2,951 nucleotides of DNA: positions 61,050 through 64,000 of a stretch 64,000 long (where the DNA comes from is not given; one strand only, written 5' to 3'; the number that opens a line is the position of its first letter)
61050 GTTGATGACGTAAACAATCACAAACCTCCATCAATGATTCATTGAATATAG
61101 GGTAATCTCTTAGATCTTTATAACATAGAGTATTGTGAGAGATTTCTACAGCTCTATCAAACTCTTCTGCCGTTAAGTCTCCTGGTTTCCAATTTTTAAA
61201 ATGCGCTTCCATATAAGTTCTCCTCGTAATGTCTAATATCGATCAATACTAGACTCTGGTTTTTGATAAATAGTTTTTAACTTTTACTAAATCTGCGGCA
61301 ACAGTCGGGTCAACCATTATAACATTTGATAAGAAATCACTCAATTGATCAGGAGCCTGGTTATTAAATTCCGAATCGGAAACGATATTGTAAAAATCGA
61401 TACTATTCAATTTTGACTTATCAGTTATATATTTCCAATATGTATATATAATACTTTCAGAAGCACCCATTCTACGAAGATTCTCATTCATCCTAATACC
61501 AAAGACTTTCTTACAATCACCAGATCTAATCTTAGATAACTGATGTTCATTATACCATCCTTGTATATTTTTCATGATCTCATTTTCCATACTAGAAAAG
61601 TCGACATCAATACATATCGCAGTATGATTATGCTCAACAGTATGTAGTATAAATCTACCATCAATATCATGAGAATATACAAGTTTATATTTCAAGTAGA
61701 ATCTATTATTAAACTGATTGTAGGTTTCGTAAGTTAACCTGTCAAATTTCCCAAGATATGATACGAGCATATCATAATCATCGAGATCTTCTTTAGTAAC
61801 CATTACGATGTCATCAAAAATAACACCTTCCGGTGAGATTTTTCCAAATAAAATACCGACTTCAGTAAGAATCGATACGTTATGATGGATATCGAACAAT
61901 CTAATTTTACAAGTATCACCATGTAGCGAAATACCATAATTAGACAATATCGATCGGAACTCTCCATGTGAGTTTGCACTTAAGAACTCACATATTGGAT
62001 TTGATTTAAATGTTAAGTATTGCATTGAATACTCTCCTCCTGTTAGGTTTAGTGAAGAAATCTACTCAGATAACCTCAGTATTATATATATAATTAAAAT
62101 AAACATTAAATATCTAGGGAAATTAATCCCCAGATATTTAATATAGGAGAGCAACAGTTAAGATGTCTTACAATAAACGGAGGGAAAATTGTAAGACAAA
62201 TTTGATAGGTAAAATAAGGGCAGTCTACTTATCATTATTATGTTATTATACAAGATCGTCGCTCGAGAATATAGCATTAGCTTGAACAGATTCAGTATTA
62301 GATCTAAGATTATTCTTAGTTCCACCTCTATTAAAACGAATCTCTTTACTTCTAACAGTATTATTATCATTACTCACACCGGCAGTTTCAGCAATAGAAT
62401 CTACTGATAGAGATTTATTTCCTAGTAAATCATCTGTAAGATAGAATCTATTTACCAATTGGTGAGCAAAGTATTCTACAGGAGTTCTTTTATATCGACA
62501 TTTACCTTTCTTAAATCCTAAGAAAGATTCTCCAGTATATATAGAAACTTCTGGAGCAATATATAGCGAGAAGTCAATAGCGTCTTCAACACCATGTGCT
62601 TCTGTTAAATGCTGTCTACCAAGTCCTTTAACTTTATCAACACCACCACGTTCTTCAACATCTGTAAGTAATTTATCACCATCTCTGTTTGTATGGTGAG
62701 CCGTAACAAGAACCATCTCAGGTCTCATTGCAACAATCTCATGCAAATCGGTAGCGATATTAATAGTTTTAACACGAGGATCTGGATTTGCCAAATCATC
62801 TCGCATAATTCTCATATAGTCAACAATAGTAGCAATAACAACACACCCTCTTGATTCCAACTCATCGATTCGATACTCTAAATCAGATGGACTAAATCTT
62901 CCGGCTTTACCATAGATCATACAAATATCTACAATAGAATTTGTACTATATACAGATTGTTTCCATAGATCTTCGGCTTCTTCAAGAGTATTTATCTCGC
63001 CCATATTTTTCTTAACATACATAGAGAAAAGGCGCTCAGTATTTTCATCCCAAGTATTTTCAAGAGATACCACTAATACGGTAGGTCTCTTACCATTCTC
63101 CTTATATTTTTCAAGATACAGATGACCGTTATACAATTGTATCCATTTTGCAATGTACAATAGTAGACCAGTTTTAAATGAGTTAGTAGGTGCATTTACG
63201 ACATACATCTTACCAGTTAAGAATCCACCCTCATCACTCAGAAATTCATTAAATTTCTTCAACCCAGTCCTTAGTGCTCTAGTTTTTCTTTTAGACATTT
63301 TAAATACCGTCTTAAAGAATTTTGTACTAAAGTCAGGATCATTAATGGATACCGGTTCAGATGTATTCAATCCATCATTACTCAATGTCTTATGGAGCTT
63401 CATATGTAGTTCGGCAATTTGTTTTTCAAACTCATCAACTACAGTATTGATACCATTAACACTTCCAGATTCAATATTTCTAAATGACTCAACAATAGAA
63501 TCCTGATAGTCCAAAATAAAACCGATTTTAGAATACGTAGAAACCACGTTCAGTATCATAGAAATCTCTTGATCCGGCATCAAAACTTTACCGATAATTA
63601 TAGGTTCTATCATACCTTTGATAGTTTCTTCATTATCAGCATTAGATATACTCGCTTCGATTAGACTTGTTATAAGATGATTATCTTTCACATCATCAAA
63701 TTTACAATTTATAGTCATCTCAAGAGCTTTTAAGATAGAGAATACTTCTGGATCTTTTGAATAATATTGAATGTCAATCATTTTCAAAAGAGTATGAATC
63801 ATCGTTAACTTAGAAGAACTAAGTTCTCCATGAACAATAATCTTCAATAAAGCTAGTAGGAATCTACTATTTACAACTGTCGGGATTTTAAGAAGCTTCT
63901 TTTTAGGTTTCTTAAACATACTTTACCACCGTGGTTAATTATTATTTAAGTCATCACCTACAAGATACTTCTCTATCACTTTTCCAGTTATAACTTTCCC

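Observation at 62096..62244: Candidate phage sRNA with two loops complementary to the RBS and start codon of the phage's own RNAP beta-prime gene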

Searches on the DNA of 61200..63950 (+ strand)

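Call 8: search_dna_similar(query=window:61200-63950:+, collection=phages, mode=near, max_rows=40)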
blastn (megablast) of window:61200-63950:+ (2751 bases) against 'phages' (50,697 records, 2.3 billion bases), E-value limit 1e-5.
No match.

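Call 9: search_dna_similar(query=window:62026-62245:+, collection=phages, mode=distant, max_rows=40)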
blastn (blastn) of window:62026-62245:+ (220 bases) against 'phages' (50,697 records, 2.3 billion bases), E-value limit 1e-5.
No match.

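Call 60: search_rna_families(sources=[L005, L006, L007, L009, L011, L013, L019, L020], threshold=evalue, max_evalue=1)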
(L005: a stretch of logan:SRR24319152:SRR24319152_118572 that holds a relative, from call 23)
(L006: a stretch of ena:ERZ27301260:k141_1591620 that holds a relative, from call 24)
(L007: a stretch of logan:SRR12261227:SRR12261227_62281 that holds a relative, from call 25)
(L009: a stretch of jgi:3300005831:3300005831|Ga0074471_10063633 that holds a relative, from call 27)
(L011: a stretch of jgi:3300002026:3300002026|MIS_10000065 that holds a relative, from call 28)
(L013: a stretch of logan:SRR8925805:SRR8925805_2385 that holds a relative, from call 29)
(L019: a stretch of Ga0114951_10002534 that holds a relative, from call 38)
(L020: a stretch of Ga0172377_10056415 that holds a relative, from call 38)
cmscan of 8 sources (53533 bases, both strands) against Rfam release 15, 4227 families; matches with E-value up to 1: 2.
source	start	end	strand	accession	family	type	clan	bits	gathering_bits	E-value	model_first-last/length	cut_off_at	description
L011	7280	7385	+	RF00166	PrrB_RsmZ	Gene; sRNA;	CL00106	23.5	44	0.21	1-133/133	no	PrrB/RsmZ RNA family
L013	2043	2145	+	RF02111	IS009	Gene;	-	20.9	117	0.87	1-199/199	no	IS009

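Call 61: search_rna_families(source=window, start=61950, end=62350, threshold=evalue, max_evalue=10)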
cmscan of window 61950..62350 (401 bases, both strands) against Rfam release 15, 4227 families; matches with E-value up to 10: 10.
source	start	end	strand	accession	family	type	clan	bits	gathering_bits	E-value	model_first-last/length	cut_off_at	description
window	62012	62075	+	RF00087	SNORD26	Gene; snRNA; snoRNA; CD-box;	CL00050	16.9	44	0.7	1-76/76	no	Small nucleolar RNA SNORD26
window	62103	62144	+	RF02822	Srn266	Gene; sRNA;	-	16.7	63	3.2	67-108/112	no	Streptococcus RNA 266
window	62104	62192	-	RF01456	VrrA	Gene; antisense;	-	16.6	50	2.2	1-140/140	no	Vibrio regulatory RNA of OmpA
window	62105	62241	-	RF01808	MicX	Gene; sRNA;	-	16.1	75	0.31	1-194/194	no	MicX Vibrio cholerae sRNA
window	62241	62333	+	RF01511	Afu_304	Gene; snRNA; snoRNA; CD-box;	-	15.9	35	1.8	1-107/107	no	A. fumigatus snoRNA Afu_304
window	62164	62198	+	RF03193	mir-2941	Gene; miRNA;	-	14.1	60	2.8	24-58/82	no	mir-2941 microRNA precursor family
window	62086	62158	-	RF01439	S_pombe_snR36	Gene; snRNA; snoRNA; HACA-box;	CL00035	14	50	4.2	1-164/164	no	small nucleolar RNA snR36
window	62082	62157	-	RF00424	SCARNA16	Gene; snRNA; snoRNA; scaRNA;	-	13.3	65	1.5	1-187/187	no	Small Cajal body specific RNA 16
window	62104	62231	+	RF03068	RT-3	Gene; sRNA;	-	12.2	40.5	1.5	1-148/148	no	RT-3 RNA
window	62000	62137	-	RF00004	U2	Gene; snRNA; splicing;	CL00006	11.3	46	7.1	1-192/192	no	U2 spliceosomal RNA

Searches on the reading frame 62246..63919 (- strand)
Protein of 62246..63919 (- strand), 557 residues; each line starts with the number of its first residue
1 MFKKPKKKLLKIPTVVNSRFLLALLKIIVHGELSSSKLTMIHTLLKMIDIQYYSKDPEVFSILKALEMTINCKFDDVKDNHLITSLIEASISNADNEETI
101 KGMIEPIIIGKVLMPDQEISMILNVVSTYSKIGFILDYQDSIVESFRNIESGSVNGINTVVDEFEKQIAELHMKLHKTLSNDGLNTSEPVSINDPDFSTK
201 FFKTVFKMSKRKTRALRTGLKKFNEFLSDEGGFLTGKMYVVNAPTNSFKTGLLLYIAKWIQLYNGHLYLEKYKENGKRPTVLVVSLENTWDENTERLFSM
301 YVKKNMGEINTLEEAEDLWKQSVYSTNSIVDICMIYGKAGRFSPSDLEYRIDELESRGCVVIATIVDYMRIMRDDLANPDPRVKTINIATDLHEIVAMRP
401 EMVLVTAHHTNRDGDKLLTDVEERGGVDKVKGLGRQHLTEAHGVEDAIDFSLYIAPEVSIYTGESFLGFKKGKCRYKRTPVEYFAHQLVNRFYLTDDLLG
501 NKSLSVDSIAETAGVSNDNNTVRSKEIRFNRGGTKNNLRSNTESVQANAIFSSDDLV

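Call 14: search_protein_families(library=pfam, proteins=[window:62246-63919:-])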
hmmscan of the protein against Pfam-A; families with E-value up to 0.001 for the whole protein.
window:62246-63919:- (557 aa): 2 families
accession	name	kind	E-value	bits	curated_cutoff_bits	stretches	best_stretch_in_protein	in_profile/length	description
PF20307.4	divDNAB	-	2.2e-29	102.7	26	1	159-514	4-352/356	Divergent DnaB-like ATPase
PF03796.21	DnaB_C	-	2.3e-07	30.9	27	1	216-390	2-159/255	DnaB-like helicase C terminal domain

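Call 19: search_dna_similar(query=window:62246-63919:-, collection=phages, mode=protein, max_rows=30)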
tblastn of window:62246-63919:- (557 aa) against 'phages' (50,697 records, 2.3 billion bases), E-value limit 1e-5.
Records with a match: 60; places in all: 60; records where one place covers at least 80% of the query: 2.
Best place of each record, by identity: <60% 60.
By first word of the organism name: Vibrio 15; Staphylococcus 10; Bacillus 9; Erwinia 5; Ralstonia 5; Pseudomonas 3; Photobacterium 2; Xanthomonas 2; Yersinia 2; Edwardsiella 2; and 5 more.
By host as written in the record: Staphylococcus aureus 7; Bacillus subtilis 4; Vibrio harveyi 3; Vibrio alginolyticus 3; Ralstonia solanacearum 3; Vibrio Parahaemolyticus 2; Photobacterium damselae subsp. damselae strain CAIM 1910 2; Bacillus subtilis subsp. subtilis 168 2; and 24 more.
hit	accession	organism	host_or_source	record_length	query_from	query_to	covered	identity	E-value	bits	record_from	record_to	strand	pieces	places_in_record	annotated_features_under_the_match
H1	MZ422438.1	Listeria phage LPJP1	Listeria grayi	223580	13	498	87%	24.6%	6e-21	103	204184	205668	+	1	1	hypothetical protein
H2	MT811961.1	Vibrio phage vB_pir03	Vibrio harveyi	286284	68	518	81%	23.1%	4e-8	62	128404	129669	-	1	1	DNA helicase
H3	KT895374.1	Bacillus phage vB_BpuM-BpSp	Bacillus pumilus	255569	135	509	67%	27.2%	1e-23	112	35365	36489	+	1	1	DNA helicase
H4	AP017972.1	Vibrio phage pTD1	Vibrio Parahaemolyticus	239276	21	369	63%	26.7%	2e-8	64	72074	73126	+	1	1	DNA helicase, phage-associated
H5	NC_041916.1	Vibrio phage pTD1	Vibrio Parahaemolyticus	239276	21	369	63%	26.7%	2e-8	64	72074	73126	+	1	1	DnaB-like replicative helicase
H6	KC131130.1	Vibrio phage VP4B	Vibrio harveyi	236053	21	369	63%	26.7%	8e-8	62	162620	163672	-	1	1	hypothetical protein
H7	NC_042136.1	Vibrio phage VP4B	Vibrio harveyi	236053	21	369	63%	26.7%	8e-8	62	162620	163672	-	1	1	DnaB-like replicative helicase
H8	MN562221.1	Photobacterium phage PDCC-1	Photobacterium damselae subsp. damselae ...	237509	21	369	63%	26.5%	4e-9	66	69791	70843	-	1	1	DNA helicase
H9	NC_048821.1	Photobacterium phage PDCC-1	Photobacterium damselae subsp. damselae ...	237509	21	369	63%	26.5%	4e-9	66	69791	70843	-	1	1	DnaB-like replicative helicase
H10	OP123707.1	Vibrio phage phiKT1028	Vibrio parahaemolyticus strain KT1018B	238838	21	369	63%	26.4%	8e-8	62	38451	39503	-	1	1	DNA helicase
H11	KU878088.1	Bacillus phage AR9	Bacillus subtilis subsp. subtilis 168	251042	210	510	54%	30.5%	1e-25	118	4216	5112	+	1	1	DnaB-like replicative helicase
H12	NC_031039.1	Bacillus phage AR9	Bacillus subtilis subsp. subtilis 168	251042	210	510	54%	30.5%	1e-25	118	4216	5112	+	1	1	DnaB-like replicative helicase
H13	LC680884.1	Bacillus phage PBS1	Bacillus subtilis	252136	210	510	54%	30.5%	1e-25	118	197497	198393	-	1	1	hypothetical protein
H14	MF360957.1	Bacillus phage PBS1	Bacillus subtilis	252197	210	510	54%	30.5%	1e-25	118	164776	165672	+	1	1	192: helicase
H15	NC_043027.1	Bacillus phage PBS1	Bacillus subtilis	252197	210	510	54%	30.5%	1e-25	118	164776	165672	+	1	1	192: DnaB-like replicative helicase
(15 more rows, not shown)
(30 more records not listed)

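Call 20: find_related_loci(query=window:62246-63919:-, collection=viral_contigs, flank=4000)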
Query window:62246-63919:- (557 aa) in viral_contigs; peptide patterns used: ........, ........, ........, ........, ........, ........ (x = any residue, [..] = any of these).
6 stretches matched a pattern, but none encodes a relative of the query by tblastn (E <= 1e-3).

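Call 21: find_homologous_proteins(query=window:62246-63919:-)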
Query window:62246-63919:- (557 aa): 28 proteins with E <= 0.001 among 8000 candidates.
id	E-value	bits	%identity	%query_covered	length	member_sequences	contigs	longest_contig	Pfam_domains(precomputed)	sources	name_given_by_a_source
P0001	0.0e+0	1233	99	100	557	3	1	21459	PF03796.22,PF20307.5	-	-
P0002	3.3e-264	895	72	98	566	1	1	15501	PF03796.22,PF20307.5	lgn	-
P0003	1.1e-260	884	71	99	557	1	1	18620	PF03796.22,PF20307.5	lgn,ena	-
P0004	1.2e-254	864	71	98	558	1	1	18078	PF03796.22,PF20307.5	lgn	-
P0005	1.3e-250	851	69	99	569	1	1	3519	PF03796.22,PF20307.5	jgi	-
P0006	3.2e-248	843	66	100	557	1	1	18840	PF03796.22,PF20307.5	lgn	-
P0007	9.8e-248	841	66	100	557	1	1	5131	PF03796.22,PF20307.5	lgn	-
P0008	4.8e-246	835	69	99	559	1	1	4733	PF03796.22,PF20307.5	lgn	-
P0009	5.5e-246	835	67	99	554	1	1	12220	PF03796.22,PF20307.5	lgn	-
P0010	9.6e-246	834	67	99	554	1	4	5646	PF03796.22,PF20307.5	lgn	-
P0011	9.5e-245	831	65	99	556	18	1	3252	PF03796.22,PF20307.5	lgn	-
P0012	1.6e-244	830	66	94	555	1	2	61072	PF03796.22,PF20307.5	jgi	-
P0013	8.8e-244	828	69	91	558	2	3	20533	PF20307.5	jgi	-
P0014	1.6e-240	817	66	97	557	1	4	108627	PF03796.22,PF20307.5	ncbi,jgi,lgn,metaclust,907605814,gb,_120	metaclust:\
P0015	2.5e-238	810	65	99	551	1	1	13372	PF03796.22,PF20307.5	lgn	-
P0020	3.2e-155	536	48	92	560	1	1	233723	PF03796.22,PF20307.5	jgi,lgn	jgi:hypothetical protein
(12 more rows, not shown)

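Call 22: find_encoding_contigs(protein=P0001, flank=3000, max_places=3)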
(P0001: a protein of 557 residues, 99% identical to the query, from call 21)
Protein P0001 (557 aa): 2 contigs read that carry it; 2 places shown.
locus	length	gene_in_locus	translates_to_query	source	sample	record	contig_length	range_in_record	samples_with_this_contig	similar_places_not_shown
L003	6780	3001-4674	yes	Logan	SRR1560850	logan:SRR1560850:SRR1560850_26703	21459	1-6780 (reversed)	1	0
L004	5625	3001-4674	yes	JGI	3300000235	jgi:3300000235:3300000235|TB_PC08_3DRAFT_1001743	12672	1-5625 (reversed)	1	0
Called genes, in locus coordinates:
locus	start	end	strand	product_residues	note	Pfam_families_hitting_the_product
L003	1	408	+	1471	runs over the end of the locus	-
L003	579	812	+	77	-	-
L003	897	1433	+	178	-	-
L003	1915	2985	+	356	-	-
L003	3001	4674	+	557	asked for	PF20307:divDNAB, PF03796:DnaB_C (weak)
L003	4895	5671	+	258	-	-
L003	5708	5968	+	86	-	-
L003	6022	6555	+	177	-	-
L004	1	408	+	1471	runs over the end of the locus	-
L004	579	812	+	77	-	-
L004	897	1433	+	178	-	-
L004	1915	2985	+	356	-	-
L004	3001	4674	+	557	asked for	PF20307:divDNAB, PF03796:DnaB_C (weak)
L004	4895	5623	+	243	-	?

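Call 23: find_encoding_contigs(protein=P0002, flank=3000, max_places=2)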
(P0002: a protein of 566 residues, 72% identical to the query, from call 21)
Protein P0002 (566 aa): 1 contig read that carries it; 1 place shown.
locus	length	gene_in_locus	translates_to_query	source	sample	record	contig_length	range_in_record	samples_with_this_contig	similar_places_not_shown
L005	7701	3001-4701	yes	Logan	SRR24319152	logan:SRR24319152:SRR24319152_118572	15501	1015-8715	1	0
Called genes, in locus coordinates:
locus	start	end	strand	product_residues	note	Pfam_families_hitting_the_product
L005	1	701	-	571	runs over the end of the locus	?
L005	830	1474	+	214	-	-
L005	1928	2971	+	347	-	-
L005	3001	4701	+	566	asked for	PF20307:divDNAB, PF03796:DnaB_C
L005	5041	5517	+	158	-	-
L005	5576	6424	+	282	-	-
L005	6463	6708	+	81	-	-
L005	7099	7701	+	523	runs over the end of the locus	-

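Call 24: find_encoding_contigs(protein=P0003, flank=3000, max_places=2)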
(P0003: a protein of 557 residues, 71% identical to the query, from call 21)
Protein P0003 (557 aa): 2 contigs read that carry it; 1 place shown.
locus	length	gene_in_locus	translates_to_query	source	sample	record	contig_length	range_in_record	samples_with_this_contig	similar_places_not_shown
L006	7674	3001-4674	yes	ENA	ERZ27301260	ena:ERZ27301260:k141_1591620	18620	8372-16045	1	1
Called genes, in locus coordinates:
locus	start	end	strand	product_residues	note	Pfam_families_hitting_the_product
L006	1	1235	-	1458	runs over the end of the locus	PF00562:RNA_pol_Rpb2_6 (weak)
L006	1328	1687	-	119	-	-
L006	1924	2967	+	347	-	-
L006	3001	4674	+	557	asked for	PF20307:divDNAB, PF03796:DnaB_C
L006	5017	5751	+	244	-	-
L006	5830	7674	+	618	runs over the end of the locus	-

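Call 25: find_encoding_contigs(protein=P0004, flank=3000, max_places=2)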
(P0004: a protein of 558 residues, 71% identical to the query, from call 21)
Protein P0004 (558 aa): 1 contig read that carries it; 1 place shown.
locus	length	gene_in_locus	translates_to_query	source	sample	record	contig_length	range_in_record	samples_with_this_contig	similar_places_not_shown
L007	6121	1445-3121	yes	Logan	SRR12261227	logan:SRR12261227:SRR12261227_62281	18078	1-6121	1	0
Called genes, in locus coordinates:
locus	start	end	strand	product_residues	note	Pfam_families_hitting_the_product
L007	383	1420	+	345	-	-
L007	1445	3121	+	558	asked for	PF20307:divDNAB, PF03796:DnaB_C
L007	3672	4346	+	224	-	-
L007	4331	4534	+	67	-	-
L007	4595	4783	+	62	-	-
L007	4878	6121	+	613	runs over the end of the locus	-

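Call 26: find_encoding_contigs(protein=P0006, flank=3000, max_places=2)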
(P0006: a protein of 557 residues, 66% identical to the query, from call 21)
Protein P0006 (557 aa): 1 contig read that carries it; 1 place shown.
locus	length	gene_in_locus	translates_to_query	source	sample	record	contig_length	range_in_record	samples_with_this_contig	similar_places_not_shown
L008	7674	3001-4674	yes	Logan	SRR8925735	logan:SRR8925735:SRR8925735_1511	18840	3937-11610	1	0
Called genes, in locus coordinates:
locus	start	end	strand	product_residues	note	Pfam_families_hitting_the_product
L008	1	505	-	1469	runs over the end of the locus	-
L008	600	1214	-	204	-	-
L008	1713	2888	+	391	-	-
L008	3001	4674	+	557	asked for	PF20307:divDNAB, PF03796:DnaB_C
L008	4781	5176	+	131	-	-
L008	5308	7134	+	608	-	-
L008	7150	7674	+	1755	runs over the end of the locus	-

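Call 27: find_encoding_contigs(protein=P0012, flank=3000, max_places=2)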
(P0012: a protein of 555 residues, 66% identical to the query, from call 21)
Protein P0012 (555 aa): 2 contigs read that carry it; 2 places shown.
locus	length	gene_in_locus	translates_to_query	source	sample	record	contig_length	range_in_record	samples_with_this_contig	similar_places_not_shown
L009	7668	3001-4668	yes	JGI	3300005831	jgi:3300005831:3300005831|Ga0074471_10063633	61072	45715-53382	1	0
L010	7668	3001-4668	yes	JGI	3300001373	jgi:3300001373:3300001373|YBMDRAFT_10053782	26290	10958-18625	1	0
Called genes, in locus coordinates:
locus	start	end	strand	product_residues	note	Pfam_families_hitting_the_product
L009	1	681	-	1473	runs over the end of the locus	-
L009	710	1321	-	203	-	-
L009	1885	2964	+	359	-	-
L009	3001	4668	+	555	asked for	PF20307:divDNAB, PF03796:DnaB_C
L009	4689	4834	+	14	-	-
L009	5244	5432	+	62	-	-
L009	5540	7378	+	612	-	-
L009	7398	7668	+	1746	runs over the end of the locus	-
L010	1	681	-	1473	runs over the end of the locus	-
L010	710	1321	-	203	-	-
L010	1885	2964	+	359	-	-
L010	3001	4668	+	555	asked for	PF20307:divDNAB, PF03796:DnaB_C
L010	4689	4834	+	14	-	-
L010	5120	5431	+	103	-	-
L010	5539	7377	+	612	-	-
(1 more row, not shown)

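Call 28: find_encoding_contigs(protein=P0014, flank=3000, max_places=2)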
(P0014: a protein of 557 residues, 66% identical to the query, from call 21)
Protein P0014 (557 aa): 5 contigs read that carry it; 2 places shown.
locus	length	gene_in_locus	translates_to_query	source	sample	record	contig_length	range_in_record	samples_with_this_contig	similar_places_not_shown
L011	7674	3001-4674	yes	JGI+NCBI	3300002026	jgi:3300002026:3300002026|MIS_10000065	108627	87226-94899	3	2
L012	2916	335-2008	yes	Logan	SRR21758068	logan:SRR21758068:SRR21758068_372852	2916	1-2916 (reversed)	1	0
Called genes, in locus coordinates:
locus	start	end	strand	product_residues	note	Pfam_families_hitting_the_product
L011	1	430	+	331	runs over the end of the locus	-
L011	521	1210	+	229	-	-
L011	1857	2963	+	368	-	-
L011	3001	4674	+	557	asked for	PF20307:divDNAB, PF03796:DnaB_C (weak)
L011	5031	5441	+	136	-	-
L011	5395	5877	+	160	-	-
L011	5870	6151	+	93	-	-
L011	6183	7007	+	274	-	-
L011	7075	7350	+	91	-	-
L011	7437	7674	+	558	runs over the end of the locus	-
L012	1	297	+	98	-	?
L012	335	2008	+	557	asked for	PF20307:divDNAB, PF03796:DnaB_C (weak)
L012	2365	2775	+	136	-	-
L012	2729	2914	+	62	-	?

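Call 29: find_encoding_contigs(protein=P0009, flank=3000, max_places=2)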
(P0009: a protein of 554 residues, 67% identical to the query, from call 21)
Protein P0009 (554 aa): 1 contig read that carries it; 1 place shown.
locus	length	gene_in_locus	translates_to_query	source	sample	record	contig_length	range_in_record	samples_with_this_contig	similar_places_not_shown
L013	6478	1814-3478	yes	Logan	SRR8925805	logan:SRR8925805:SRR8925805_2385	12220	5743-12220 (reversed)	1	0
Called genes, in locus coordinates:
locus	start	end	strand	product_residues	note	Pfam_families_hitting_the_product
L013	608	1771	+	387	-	-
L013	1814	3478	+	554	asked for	PF20307:divDNAB, PF03796:DnaB_C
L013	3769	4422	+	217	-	-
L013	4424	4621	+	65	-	-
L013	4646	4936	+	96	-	-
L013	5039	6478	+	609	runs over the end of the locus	-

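Call 37: find_related_loci(query=A1, collection=viral_contigs, flank=2500)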
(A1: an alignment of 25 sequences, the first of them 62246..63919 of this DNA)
Query A1 (557 aa) in viral_contigs; peptide patterns used: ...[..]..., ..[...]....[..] (x = any residue, [..] = any of these).
73 stretches matched a pattern; 3 encode a relative of the query (tblastn E <= 1e-3); 3 distinct loci.
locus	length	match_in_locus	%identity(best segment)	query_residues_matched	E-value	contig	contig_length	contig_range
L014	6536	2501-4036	68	13-524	0e+0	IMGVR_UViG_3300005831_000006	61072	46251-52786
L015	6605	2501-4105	66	13-551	0e+0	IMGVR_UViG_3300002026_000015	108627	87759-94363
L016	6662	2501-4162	44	10-537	3e-154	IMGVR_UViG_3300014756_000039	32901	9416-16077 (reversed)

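Call 38: find_related_loci(query=A1, collection=metagenome_contigs, flank=2500)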
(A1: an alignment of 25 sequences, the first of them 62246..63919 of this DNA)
Query A1 (557 aa) in metagenome_contigs; peptide patterns used: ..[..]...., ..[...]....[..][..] (x = any residue, [..] = any of these).
238 stretches matched a pattern; 9 encode a relative of the query (tblastn E <= 1e-3); 9 distinct loci.
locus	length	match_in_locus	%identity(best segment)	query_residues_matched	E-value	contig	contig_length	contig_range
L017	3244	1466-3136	65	1-556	0e+0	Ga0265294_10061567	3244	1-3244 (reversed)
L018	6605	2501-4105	66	13-551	0e+0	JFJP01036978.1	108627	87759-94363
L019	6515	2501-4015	69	13-517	0e+0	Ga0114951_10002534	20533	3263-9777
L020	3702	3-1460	66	73-556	0e+0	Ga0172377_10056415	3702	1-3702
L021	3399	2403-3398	63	1-333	2e-152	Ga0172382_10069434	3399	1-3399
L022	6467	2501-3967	26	7-501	3e-35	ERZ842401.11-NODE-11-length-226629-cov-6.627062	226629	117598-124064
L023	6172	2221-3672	26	6-497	2e-33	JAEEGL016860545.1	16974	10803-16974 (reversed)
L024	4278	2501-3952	26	6-497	3e-33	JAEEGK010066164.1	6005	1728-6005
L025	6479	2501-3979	26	12-512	6e-39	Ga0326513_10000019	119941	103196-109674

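Call 44: find_encoding_contigs(protein=P0020, flank=2500, max_places=1)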
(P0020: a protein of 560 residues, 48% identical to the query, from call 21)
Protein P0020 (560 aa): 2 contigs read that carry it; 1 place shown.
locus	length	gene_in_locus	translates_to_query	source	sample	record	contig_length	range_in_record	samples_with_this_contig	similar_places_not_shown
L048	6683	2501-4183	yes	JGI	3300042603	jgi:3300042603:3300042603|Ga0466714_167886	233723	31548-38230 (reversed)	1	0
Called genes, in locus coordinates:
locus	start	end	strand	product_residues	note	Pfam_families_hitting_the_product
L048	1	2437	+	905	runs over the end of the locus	-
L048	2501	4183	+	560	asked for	PF20307:divDNAB, PF03796:DnaB_C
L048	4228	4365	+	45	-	-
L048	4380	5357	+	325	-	-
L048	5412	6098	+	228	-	-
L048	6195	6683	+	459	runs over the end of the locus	-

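Call 98: get_annotated_region(hit=H11, flank=2500)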
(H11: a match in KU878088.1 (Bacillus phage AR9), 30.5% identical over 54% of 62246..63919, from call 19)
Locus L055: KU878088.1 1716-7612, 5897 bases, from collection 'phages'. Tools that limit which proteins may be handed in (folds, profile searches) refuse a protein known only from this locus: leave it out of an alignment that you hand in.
description: Bacillus phage AR9, complete genome.
organism: Bacillus phage AR9 (NCBI taxid 1815509)
taxonomy: Viruses; Duplodnaviria; Heunggongvirae; Uroviricota; Caudoviricetes; Takahashivirus; Takahashivirus PBS1
host: Bacillus subtilis subsp. subtilis 168; source: -; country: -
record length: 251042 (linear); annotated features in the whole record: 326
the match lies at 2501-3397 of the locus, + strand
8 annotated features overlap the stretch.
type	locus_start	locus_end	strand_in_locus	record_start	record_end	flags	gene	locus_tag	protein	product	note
CDS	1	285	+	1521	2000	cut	-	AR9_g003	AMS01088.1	hypothetical protein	-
CDS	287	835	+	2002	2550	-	-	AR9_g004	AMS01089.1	DNA processing chain A dprA protein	DprA/smf protein family; pfam06908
CDS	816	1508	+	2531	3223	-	-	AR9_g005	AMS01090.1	hypothetical protein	DUF2786 family; pfam10979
CDS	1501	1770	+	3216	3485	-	-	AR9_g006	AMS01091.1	hypothetical protein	-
CDS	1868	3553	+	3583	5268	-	-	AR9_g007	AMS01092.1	DnaB-like replicative helicase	cd00984 - DnaB helicase C terminal domain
CDS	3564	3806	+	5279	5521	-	-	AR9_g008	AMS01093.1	hypothetical protein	-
CDS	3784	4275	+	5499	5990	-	-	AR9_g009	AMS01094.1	hypothetical protein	-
CDS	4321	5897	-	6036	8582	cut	-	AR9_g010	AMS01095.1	base plate wedge protein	pfam11246 - base plate wedge protein 53 of phage T4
